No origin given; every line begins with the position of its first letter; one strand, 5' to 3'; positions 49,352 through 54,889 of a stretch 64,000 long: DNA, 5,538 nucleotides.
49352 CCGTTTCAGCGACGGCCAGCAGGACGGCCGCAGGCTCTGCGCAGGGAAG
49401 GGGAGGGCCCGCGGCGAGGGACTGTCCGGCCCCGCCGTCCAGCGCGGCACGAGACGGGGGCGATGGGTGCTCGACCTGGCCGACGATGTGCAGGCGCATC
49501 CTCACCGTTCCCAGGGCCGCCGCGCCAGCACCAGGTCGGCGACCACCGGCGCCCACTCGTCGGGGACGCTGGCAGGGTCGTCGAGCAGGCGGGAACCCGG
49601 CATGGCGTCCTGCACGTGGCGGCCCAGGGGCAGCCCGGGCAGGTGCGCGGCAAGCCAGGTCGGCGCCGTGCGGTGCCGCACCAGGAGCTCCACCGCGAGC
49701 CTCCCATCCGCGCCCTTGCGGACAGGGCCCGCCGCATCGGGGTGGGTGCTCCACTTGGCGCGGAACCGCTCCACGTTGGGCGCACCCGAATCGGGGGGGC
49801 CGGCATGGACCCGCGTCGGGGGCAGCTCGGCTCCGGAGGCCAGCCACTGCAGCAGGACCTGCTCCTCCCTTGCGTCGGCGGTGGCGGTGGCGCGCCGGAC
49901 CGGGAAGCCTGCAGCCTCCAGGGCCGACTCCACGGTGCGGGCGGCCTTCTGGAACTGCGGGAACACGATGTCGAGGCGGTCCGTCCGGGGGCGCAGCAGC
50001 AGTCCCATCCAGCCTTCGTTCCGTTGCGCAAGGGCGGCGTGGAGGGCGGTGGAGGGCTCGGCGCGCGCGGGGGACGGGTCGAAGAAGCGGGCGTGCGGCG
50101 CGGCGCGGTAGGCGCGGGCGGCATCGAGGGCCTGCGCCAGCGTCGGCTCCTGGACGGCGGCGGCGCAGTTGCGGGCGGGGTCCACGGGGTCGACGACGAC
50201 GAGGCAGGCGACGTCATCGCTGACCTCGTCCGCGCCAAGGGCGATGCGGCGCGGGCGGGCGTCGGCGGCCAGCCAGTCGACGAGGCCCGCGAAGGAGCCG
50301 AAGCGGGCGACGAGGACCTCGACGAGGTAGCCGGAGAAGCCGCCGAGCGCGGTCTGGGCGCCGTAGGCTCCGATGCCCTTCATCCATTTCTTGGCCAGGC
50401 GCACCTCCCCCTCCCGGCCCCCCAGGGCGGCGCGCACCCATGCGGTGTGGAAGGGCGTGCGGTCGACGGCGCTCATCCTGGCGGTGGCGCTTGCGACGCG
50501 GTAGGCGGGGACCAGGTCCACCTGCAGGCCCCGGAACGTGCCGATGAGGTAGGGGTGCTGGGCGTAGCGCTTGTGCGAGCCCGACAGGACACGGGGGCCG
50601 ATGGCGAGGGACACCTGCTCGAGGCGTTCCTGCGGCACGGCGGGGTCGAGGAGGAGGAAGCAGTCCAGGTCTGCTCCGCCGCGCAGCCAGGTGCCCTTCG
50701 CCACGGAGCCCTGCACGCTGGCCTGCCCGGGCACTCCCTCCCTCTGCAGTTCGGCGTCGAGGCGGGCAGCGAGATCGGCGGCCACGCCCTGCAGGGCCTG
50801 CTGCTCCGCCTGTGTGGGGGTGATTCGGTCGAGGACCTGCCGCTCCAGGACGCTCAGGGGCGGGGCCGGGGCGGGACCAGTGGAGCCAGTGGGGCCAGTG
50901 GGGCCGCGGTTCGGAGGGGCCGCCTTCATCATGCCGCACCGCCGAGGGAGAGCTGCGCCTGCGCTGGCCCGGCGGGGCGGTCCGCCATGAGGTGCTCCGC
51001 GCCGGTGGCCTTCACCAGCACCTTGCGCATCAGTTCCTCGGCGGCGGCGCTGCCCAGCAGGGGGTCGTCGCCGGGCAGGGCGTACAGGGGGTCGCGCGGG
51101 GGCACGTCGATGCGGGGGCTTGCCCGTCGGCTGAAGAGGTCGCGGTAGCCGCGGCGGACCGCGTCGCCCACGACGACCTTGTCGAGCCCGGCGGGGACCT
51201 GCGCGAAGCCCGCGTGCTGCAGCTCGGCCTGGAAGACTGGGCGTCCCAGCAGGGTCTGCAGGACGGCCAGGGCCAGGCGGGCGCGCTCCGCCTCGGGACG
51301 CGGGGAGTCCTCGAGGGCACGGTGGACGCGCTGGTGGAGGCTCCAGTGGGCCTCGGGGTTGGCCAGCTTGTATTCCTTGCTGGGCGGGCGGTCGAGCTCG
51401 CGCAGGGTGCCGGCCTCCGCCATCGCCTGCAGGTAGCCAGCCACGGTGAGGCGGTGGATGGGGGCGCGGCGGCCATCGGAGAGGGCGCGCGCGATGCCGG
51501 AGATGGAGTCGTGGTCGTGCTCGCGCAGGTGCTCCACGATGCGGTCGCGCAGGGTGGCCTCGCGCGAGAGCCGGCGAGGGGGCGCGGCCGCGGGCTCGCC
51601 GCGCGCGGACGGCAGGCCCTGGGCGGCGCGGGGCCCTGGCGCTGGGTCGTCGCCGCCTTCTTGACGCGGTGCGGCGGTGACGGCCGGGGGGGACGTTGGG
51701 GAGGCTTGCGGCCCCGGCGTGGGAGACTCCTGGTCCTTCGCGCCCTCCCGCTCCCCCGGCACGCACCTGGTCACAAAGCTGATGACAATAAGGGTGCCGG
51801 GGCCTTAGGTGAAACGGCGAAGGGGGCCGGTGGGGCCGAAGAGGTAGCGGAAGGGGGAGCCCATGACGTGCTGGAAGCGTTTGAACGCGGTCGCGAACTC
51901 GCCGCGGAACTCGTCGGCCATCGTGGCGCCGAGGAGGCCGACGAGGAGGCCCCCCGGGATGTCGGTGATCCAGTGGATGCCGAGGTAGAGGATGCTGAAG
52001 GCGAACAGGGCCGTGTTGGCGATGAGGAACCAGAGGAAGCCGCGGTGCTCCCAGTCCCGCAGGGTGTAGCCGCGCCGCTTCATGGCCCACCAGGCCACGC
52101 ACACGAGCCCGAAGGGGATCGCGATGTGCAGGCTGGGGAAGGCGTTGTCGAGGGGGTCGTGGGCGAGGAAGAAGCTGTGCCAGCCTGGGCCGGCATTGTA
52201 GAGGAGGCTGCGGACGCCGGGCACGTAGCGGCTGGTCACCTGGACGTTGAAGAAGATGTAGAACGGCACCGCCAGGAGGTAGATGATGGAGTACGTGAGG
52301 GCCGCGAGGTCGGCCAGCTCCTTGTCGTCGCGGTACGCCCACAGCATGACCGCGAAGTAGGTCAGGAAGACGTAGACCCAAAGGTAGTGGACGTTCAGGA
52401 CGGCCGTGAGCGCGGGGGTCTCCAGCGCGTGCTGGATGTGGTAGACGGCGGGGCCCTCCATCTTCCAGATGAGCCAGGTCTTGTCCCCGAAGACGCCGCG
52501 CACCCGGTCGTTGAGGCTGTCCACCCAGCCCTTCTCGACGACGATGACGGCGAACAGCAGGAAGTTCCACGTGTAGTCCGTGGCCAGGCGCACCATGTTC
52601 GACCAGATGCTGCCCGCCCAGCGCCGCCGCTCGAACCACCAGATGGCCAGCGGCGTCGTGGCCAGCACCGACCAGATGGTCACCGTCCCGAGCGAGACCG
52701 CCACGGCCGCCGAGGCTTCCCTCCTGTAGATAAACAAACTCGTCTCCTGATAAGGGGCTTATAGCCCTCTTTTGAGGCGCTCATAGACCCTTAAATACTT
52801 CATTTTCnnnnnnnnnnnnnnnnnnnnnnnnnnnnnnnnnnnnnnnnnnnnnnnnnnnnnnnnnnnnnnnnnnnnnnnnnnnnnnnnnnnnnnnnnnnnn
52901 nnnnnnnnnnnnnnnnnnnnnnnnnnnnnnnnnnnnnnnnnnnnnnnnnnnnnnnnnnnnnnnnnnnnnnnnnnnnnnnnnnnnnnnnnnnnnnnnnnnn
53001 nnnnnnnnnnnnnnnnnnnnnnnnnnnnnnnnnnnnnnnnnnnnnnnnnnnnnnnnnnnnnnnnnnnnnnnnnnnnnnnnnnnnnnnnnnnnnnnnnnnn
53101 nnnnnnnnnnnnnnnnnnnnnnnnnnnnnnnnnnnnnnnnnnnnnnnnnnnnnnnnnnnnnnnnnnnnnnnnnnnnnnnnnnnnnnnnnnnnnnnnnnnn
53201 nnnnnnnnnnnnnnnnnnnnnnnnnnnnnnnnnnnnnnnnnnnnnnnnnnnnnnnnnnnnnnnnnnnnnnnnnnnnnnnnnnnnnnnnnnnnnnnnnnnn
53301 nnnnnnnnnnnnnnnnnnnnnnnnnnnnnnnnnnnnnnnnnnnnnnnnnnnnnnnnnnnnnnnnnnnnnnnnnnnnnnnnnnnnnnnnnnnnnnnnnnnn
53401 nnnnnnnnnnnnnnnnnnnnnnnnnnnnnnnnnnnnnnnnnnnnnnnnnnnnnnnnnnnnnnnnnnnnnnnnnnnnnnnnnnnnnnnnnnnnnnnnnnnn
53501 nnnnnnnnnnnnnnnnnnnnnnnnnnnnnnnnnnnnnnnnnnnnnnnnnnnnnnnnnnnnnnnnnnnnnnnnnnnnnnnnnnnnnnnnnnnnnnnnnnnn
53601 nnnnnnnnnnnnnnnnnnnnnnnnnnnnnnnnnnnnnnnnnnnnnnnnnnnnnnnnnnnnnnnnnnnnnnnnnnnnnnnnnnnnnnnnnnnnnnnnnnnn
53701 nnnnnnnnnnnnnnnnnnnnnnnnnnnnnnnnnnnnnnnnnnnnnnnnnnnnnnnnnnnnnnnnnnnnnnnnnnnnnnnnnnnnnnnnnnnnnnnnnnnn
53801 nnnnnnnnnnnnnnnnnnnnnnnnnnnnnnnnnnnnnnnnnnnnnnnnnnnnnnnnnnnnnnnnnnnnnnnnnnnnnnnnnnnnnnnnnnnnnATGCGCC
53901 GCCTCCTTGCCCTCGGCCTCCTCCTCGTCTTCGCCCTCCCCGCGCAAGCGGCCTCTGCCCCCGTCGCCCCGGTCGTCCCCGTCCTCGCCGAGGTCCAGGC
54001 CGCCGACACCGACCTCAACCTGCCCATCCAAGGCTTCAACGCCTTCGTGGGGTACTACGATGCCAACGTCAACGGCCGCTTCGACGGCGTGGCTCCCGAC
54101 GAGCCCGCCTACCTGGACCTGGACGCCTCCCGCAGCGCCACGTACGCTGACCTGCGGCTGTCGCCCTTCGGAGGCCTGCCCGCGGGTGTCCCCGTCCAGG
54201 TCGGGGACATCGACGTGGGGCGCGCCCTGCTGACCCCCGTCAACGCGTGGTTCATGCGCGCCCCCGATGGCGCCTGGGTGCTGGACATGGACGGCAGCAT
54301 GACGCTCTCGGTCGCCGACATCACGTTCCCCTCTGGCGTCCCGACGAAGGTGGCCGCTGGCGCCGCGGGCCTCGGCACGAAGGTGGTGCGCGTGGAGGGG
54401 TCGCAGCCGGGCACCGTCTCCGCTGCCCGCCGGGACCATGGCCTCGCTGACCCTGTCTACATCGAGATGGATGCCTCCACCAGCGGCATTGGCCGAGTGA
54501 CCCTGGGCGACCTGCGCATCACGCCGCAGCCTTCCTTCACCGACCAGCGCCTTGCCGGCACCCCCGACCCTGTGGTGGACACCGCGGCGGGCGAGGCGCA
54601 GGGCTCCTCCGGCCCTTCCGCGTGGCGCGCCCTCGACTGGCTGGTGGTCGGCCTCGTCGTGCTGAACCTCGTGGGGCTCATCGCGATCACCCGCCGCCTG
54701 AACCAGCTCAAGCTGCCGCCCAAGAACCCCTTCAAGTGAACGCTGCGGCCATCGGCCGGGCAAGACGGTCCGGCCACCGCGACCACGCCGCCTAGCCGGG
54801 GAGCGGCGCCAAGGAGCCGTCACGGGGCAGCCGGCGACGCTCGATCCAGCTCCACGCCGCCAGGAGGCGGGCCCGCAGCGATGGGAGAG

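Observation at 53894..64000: Secreted-hydrolase island in which a protease, a glycosidase and an FG-GAP propeller all carry the same tandem C-terminal WWVE module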

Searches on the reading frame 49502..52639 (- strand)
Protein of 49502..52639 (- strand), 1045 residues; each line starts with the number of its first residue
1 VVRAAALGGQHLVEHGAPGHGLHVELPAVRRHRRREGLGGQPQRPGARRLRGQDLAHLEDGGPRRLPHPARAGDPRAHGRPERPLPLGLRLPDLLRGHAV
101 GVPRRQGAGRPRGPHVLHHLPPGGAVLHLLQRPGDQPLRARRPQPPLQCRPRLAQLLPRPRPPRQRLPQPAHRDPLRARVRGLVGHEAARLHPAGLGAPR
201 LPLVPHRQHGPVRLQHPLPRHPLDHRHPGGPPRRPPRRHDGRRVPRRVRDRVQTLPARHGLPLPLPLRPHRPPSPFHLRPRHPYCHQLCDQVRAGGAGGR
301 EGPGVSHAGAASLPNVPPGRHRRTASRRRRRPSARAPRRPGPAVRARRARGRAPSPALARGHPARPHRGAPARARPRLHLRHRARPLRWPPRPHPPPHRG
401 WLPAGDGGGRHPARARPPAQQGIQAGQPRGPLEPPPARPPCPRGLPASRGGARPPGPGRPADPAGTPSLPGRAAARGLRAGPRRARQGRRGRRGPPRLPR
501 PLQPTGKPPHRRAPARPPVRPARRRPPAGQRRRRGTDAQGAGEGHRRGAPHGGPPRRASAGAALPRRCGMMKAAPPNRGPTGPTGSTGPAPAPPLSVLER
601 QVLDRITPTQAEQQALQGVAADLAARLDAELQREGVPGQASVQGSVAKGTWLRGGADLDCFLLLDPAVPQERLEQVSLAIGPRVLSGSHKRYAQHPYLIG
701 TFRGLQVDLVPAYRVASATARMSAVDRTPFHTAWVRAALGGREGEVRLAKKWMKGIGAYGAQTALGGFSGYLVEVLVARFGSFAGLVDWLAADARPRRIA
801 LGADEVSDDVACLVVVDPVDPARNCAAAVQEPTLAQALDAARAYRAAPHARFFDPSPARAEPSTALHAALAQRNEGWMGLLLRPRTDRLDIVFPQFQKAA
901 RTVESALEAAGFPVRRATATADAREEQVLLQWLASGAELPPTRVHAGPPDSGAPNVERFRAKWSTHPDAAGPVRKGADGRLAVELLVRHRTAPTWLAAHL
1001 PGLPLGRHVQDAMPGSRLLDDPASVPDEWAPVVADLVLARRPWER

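Call 79: search_protein_families(library=pfam, proteins=[window:49502-52639:-], max_evalue=0.001)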
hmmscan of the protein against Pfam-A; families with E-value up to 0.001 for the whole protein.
window:49502-52639:- (1045 aa): 3 families
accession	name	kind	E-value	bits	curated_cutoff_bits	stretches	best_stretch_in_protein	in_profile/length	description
PF09249.16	tRNA_NucTransf2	-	1.3e-26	93.5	27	1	745-853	2-112/113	tRNA nucleotidyltransferase, second domain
PF21133.2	CAA_C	-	4e-11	43.2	22.2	1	890-1013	18-135/144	CCA-adding enzyme, C-terminal domain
PF01909.29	NTP_transf_2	-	7.6e-07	29.9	21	1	637-731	14-93/93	Nucleotidyltransferase domain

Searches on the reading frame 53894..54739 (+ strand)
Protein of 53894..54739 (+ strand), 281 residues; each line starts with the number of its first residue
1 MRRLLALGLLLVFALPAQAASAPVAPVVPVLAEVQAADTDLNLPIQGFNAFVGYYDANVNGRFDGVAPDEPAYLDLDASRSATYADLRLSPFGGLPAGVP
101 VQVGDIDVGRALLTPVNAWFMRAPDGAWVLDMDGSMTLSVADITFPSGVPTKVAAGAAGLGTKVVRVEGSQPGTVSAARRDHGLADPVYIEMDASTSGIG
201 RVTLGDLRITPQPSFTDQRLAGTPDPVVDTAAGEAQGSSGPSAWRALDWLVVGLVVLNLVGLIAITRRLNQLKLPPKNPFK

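Call 3: search_protein_families(library=pfam, proteins=[window:53894-54739:+], max_evalue=1)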
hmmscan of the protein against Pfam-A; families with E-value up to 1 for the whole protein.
window:53894-54739:+ (281 aa): 0 families

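Call 59: search_protein_families(library=ncbifam, proteins=[window:53894-54739:+], max_evalue=0.01)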
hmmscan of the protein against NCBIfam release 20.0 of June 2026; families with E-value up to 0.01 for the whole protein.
window:53894-54739:+ (281 aa): 0 families
